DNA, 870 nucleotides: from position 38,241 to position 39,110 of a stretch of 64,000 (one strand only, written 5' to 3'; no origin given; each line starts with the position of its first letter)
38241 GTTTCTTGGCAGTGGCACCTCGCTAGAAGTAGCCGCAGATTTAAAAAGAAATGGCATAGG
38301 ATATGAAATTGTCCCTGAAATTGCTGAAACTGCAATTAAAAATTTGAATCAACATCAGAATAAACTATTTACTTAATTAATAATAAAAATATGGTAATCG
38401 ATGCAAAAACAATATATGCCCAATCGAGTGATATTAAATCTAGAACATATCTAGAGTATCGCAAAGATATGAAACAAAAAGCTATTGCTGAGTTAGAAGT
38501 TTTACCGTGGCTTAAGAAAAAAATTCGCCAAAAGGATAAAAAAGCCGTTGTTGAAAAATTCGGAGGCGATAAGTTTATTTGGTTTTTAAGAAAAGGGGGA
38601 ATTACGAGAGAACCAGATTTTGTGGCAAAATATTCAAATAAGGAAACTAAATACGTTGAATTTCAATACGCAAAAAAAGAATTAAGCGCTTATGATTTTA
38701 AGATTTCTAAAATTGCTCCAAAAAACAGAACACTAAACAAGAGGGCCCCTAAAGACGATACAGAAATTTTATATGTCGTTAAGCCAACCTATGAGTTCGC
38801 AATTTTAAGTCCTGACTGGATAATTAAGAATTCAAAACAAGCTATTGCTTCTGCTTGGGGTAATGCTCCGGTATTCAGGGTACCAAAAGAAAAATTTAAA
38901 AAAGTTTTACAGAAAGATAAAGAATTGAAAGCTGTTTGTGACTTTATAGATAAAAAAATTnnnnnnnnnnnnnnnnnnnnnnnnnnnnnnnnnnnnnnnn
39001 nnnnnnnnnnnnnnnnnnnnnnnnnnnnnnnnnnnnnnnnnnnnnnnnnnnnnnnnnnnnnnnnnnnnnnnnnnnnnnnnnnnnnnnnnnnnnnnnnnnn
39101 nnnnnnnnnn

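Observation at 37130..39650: AT-rich island beside tRNA-Ala: HTH-fused beta-class DNA methyltransferase plus an unknown 374-aa partner (candidate novel R-M or defence pair)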

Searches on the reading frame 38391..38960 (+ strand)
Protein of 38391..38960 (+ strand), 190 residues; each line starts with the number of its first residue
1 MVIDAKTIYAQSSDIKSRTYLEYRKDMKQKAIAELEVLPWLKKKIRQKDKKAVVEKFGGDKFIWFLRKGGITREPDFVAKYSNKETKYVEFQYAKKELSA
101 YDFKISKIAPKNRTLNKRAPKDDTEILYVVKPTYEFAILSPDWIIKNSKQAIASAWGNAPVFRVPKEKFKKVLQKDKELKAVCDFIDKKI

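Call 55: search_solved_structures(query=A2, max_evalue=10, show_alignments=3)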
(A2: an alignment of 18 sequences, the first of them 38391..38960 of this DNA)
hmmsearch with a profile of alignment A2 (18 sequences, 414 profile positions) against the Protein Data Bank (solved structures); distinct sequences matched with E-value up to 10: 1.
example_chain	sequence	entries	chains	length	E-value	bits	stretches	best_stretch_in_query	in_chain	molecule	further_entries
1wov_A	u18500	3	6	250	0.88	11.8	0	6-35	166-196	Heme oxygenase 2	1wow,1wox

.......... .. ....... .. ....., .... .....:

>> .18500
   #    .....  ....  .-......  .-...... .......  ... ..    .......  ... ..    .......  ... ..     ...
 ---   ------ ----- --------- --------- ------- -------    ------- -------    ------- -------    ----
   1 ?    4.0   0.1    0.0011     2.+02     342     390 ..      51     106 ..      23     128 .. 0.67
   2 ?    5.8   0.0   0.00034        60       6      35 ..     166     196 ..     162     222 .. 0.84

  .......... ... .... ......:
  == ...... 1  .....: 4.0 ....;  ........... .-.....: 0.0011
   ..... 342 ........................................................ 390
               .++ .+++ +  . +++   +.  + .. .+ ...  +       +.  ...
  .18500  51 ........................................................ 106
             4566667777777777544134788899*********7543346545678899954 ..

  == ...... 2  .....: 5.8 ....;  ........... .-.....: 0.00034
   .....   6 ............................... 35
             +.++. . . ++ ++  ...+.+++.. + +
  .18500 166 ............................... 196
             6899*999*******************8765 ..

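Call 82: search_protein_families(library=pfam, alignment_id=A2, max_evalue=10)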
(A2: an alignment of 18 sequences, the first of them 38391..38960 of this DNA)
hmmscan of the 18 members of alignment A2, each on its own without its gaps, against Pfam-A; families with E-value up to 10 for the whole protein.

A. member 1, window:38391-38960:+ (190 aa): 0 families

B. families by the number of members that match (of 18 scanned): 21 families
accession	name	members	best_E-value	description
PF04504.20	GeBP-like_DBD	1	0.0019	Glabrous-enhancer-binding protein-like family, DBD domain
PF04264.18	YceI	1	0.0068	YceI-like domain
PF17002.10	DUF5089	1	0.016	Domain of unknown function (DUF5089)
PF03945.19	Endotoxin_N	1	0.021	delta endotoxin, N-terminal domain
PF20874.2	Relaxase_M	1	0.05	Relaxase central domain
PF14504.11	CAP_assoc_N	1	0.052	CAP-associated N-terminal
PF18448.7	CBM46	1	0.054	Carbohydrate binding domain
PF03148.19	Tektin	1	0.086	Tektin family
PF19531.4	DUF6058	1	0.094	Family of unknown function (DUF6058)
PF22451.2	NirdL-like_HTH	1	0.11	Siroheme decarboxylase NirDL-like HTH domain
PF12437.13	GSIII_N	1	0.12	Glutamine synthetase type III N terminal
PF17719.6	DUF5564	1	0.12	Family of unknown function (DUF5564)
PF23506.1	YqgH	1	0.13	YqgH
PF00085.26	Thioredoxin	1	0.13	Thioredoxin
PF21717.2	DTX3L_a-b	1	0.14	DTX3L, alpha/beta domain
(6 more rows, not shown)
